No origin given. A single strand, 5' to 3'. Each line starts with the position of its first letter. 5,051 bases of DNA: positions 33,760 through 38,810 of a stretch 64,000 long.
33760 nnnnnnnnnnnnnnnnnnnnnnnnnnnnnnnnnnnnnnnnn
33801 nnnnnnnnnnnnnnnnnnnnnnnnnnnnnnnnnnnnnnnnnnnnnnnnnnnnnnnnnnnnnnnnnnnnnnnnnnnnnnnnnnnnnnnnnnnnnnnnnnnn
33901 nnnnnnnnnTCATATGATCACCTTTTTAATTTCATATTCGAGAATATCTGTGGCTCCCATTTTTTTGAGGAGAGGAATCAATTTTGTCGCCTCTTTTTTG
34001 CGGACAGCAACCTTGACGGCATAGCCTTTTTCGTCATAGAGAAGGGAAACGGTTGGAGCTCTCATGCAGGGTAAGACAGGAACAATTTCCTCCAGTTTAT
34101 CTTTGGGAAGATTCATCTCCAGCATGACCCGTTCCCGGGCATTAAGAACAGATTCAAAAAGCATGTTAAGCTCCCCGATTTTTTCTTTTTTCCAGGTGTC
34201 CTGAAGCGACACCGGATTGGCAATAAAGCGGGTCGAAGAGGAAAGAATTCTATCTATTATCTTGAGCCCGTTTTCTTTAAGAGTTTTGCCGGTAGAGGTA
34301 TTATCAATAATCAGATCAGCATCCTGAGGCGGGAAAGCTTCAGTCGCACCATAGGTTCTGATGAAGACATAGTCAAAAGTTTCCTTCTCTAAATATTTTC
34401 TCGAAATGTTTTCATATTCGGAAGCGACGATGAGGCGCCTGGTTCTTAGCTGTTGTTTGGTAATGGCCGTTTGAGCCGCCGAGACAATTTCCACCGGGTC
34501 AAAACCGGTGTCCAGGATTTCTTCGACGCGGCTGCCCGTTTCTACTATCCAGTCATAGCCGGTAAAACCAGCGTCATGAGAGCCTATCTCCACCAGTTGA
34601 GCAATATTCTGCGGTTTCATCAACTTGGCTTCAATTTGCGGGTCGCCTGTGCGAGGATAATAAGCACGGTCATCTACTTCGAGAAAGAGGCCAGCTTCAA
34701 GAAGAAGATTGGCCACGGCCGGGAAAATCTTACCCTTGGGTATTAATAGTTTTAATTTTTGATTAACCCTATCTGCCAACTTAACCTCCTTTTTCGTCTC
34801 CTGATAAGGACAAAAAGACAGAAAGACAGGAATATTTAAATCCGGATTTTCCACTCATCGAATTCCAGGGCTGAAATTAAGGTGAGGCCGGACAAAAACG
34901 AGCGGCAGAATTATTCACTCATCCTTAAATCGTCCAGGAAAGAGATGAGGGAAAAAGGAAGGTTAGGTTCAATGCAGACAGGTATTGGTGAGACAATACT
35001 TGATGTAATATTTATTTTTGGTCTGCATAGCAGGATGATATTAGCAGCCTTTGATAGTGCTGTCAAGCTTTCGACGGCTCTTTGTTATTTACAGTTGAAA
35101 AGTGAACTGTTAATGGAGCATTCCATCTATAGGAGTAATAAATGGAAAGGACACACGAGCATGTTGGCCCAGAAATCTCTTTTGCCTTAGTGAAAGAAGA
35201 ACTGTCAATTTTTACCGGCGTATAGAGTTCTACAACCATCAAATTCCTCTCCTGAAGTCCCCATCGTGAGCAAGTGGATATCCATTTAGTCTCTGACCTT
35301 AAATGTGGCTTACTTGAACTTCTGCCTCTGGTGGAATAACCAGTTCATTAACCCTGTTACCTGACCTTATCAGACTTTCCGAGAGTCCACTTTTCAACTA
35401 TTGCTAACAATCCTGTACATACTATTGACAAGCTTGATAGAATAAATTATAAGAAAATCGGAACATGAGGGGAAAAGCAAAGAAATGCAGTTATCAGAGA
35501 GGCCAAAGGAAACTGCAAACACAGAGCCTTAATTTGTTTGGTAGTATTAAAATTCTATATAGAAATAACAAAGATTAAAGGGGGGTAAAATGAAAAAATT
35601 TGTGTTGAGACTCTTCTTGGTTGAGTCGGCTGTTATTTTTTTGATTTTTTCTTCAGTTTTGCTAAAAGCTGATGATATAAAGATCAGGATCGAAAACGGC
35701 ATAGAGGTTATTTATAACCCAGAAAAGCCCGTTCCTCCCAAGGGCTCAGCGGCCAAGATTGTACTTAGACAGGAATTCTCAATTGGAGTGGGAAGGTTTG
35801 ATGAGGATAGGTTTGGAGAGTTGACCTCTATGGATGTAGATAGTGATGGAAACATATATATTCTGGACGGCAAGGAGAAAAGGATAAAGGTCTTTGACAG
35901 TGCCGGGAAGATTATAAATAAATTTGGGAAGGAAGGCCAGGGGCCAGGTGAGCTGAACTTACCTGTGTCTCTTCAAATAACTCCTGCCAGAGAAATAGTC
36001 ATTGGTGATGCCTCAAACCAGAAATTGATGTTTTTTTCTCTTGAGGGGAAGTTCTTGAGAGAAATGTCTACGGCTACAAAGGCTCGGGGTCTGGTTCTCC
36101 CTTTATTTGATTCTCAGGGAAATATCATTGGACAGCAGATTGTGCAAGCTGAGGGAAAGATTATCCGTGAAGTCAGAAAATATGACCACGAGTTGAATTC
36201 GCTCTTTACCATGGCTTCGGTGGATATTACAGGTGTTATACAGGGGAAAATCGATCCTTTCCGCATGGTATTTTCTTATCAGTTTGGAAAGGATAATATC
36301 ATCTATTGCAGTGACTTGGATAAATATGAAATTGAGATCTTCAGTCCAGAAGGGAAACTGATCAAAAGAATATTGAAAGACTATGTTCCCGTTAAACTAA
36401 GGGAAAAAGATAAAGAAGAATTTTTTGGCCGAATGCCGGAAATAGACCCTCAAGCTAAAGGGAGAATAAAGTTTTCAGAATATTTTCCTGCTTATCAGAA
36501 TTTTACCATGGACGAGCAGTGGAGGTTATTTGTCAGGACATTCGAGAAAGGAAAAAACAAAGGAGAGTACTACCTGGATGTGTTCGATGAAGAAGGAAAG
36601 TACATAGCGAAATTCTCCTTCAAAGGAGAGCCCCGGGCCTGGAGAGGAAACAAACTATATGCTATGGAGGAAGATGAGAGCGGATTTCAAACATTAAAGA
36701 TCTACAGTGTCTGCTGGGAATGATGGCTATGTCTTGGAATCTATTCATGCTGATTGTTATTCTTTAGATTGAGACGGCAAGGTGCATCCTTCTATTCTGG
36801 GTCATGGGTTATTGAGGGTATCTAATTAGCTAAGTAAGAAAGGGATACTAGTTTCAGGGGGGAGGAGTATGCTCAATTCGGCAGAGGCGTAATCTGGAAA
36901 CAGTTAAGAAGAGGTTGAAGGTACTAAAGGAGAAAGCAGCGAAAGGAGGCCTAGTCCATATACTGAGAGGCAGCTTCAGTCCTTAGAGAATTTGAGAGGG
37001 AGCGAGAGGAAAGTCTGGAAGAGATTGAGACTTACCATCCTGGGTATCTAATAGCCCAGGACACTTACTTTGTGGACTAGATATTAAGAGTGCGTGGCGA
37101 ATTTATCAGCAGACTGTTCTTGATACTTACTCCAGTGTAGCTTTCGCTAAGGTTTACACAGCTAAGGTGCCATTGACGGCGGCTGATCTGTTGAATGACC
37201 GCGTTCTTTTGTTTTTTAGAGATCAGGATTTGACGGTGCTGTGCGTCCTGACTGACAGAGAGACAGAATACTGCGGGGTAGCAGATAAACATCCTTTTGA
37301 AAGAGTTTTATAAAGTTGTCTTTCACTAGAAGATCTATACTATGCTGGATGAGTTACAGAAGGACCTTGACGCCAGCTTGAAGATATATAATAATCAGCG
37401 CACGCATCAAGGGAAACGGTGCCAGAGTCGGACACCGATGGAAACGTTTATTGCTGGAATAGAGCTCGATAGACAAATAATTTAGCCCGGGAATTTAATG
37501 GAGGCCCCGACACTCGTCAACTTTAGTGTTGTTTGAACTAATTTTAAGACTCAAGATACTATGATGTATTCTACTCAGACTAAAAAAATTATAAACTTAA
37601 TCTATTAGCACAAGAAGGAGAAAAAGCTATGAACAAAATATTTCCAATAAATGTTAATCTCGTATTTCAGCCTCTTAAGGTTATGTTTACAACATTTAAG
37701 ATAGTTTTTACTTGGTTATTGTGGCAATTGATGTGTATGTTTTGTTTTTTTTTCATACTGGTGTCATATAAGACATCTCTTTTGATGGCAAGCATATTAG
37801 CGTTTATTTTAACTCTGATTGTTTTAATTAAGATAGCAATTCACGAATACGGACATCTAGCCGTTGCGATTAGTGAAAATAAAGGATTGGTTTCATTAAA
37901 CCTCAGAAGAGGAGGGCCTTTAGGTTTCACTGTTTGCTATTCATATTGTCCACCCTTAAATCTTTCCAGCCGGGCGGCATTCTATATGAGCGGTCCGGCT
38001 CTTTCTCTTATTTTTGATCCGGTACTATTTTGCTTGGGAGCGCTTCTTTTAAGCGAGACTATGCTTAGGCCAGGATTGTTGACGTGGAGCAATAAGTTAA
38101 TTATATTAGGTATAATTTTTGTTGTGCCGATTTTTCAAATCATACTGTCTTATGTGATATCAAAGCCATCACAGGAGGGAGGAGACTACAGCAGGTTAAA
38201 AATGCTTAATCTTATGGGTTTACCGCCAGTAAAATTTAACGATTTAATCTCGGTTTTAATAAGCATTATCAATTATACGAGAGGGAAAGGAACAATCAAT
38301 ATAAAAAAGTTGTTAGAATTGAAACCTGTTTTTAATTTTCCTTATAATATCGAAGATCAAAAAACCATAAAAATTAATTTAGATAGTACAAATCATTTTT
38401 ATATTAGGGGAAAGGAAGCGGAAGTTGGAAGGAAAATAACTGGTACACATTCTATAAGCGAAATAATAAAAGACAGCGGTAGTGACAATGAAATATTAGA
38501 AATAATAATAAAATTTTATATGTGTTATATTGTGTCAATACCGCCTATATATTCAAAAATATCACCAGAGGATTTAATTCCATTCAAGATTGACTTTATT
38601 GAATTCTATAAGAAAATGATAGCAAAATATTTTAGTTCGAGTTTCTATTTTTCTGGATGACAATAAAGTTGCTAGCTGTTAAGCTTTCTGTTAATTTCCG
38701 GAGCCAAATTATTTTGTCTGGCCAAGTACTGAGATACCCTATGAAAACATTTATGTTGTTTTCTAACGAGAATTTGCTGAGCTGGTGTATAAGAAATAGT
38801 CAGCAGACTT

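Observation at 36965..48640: AT-rich genomic island bounded and interrupted by dead IS elements carries the whole RiPP locus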

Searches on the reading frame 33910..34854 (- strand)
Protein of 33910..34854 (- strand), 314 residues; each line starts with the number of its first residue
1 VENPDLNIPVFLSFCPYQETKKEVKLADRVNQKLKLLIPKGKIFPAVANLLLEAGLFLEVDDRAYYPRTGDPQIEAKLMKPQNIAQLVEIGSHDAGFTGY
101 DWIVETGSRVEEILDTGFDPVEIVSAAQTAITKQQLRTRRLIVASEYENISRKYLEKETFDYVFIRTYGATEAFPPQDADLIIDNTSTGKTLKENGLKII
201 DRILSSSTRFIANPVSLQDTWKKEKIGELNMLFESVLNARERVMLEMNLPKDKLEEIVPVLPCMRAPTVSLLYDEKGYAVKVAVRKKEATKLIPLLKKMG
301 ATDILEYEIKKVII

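Call 6: search_protein_families(library=pfam, proteins=[window:33910-34854:-], max_evalue=0.01)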
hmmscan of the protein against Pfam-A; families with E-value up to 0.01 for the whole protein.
window:33910-34854:- (314 aa): 2 families
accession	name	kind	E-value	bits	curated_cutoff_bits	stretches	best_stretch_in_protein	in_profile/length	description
PF01634.23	HisG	-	7.9e-37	127.1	25.5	1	80-230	1-153/158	ATP phosphoribosyltransferase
PF08029.16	HisG_C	-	7e-24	84.2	23.5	1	239-311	1-73/73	HisG, C-terminal domain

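Call 11: find_encoding_contigs(protein=window:33910-34854:-, flank=10000, max_places=10)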
Protein window:33910-34854:- (314 aa): no gene with exactly this product is on record in the collection.

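Call 37: find_homologous_proteins(query=window:33910-34854:-, max_evalue=1e-40)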
Query window:33910-34854:- (314 aa): 2494 proteins with E <= 1e-40 among 7612 candidates; the best 120 are listed.
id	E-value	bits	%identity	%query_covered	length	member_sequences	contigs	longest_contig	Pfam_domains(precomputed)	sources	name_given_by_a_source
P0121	1.6e-191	653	96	100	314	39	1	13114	PF01634.24,PF08029.17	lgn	-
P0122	7.7e-183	625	100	92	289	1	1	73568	PF01634.24,PF08029.17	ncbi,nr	ncbi:MAG: ATP phosphoribosyltransferase [Acidobacteriota bacterium]|nr:ATP phosphoribosyltransferase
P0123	9.8e-177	605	96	92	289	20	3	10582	PF01634.24,PF08029.17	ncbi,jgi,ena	jgi:ATP phosphoribosyltransferase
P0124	8.5e-132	457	72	90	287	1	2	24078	PF01634.24,PF08029.17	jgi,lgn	-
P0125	3.9e-131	455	72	90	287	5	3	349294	PF01634.24,PF08029.17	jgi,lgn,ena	-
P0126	9.3e-131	454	72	90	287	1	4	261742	PF01634.24,PF08029.17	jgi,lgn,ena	-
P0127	1.0e-130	454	72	90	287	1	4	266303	PF01634.24,PF08029.17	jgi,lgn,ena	-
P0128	1.2e-129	450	70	90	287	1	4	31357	PF01634.24,PF08029.17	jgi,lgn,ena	-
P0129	7.3e-129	447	72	90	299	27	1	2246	PF01634.24,PF08029.17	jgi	jgi:ATP phosphoribosyltransferase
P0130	1.6e-128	446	70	90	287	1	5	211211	PF01634.24,PF08029.17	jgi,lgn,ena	-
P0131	6.1e-128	444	69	90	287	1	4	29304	PF01634.24,PF08029.17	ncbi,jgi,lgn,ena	-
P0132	1.1e-124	434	69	90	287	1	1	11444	PF01634.24,PF08029.17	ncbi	ncbi:MAG: ATP phosphoribosyltransferase [Candidatus Aminicenantia bacterium]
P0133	3.7e-124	432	68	91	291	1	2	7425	PF01634.24,PF08029.17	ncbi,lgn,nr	ncbi:MAG: ATP phosphoribosyltransferase [Candidatus Aminicenantes bacterium]|nr:ATP phosphoribosyltr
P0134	4.5e-124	432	71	90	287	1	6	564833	PF01634.24,PF08029.17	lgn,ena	-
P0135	4.9e-124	432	71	90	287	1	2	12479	PF01634.24,PF08029.17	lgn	-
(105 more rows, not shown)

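Call 38: find_encoding_contigs(protein=P0121, flank=10000, max_places=6)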
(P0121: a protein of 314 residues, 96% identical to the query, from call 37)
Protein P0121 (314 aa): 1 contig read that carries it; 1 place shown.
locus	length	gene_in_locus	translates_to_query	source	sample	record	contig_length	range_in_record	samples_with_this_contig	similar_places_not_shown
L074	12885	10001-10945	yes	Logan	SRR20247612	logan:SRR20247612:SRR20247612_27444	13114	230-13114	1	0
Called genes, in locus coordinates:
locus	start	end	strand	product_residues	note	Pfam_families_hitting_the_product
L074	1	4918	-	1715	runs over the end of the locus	?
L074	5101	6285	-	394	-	PF00291:PALP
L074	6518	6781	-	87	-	-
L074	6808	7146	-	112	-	PF04430:DUF498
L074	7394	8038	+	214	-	-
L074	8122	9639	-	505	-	PF02511:Thy1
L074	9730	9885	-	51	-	-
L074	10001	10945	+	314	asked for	PF01634:HisG, PF08029:HisG_C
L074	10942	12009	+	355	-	PF00155:Aminotran_1_2, PF04864:Alliinase_C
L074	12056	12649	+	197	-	PF00475:IGPD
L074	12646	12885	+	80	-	?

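Call 39: find_encoding_contigs(protein=P0123, flank=10000, max_places=6)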
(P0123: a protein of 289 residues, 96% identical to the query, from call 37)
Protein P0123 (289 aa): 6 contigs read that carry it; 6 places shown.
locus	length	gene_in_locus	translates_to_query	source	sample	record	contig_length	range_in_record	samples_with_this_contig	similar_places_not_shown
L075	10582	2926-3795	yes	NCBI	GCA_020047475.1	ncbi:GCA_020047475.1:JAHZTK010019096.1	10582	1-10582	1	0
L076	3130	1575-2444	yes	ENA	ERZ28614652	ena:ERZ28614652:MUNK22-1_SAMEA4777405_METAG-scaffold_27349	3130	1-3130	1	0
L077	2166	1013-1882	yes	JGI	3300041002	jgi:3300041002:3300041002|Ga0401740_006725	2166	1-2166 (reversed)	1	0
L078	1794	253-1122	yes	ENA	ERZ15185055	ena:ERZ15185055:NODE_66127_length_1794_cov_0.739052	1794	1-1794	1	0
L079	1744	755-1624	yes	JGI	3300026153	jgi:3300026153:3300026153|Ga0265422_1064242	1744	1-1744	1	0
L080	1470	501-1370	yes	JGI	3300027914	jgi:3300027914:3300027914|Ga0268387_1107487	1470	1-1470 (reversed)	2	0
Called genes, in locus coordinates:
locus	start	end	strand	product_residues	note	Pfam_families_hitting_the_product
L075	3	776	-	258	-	?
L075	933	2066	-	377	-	PF17170:DUF5128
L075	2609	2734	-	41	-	-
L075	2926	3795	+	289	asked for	PF01634:HisG, PF08029:HisG_C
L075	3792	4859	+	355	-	PF00155:Aminotran_1_2, PF04864:Alliinase_C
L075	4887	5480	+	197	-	PF00475:IGPD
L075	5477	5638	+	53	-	-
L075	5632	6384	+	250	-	PF00977:His_biosynth, PF02581:TMP-TENI (faint), PF05690:ThiG (faint), PF00478:IMPDH (faint), PF01180:DHO_dh (faint), PF01207:Dus (faint), PF03060:NMO (faint), PF04309:G3P_antiterm (faint)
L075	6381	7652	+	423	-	PF00977:His_biosynth, PF01884:PcrB (faint), PF01502:PRA-CH, PF01503:PRA-PH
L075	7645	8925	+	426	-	PF00815:Histidinol_dh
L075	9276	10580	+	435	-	?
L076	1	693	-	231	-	?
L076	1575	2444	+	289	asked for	PF01634:HisG, PF08029:HisG_C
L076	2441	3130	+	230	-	?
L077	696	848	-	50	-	-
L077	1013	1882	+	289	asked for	PF01634:HisG, PF08029:HisG_C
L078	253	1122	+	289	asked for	PF01634:HisG, PF08029:HisG_C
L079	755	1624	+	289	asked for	PF01634:HisG, PF08029:HisG_C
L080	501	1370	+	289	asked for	PF01634:HisG, PF08029:HisG_C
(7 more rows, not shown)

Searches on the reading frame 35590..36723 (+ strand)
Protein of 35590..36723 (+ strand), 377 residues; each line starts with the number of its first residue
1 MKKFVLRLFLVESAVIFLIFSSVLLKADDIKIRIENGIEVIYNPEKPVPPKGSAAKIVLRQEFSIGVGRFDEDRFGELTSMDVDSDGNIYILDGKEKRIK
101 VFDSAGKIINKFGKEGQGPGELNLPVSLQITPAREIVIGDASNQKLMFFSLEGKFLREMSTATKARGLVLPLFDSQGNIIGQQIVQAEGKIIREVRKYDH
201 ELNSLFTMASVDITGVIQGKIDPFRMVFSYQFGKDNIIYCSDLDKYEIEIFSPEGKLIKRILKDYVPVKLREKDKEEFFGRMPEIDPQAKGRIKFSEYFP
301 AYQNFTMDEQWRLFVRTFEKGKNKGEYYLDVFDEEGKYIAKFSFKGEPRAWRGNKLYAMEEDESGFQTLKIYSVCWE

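Call 5: search_protein_families(library=pfam, proteins=[window:35590-36723:+], max_evalue=0.01)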
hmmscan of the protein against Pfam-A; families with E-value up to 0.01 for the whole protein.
window:35590-36723:+ (377 aa): 2 families
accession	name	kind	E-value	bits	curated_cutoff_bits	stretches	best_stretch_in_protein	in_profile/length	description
PF17170.10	DUF5128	-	1.8e-11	44.2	22.9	1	85-162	52-131/321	6-bladed beta-propeller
PF01436.27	NHL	-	0.0017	18.7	20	0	79-102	5-28/28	NHL repeat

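Call 21: find_encoding_contigs(protein=window:35590-36723:+, flank=10000, max_places=10)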
Protein window:35590-36723:+ (377 aa): no gene with exactly this product is on record in the collection.

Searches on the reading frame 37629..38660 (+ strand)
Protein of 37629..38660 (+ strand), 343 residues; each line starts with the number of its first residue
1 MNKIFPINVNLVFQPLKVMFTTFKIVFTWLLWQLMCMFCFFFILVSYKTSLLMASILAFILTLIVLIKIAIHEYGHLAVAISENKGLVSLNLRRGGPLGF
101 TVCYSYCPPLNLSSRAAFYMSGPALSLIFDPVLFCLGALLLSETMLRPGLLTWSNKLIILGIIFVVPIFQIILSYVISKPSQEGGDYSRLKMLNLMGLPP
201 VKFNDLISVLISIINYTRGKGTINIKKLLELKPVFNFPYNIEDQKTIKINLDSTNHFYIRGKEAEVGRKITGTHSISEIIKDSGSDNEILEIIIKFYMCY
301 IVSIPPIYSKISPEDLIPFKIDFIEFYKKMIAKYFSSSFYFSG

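Call 5: search_protein_families(library=pfam, proteins=[window:37629-38660:+], max_evalue=0.01)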
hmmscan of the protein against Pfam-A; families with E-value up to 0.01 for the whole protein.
window:37629-38660:+ (343 aa): 1 family
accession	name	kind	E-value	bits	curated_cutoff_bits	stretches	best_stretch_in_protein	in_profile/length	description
PF02163.28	Peptidase_M50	-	0.003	17.3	27.2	0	62-84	3-25/221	Peptidase family M50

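Call 44: search_protein_families(library=ncbifam, proteins=[window:37629-38660:+], max_evalue=0.01)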
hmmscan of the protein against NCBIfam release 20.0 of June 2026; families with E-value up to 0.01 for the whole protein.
window:37629-38660:+ (343 aa): 0 families
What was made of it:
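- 37629..38660 (+): Polytopic membrane protein with an HEYGH (HExxH) motif and weak similarity to M50 peptidases. It is a candidate leader peptidase. No NCBIfam hit (call 44).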
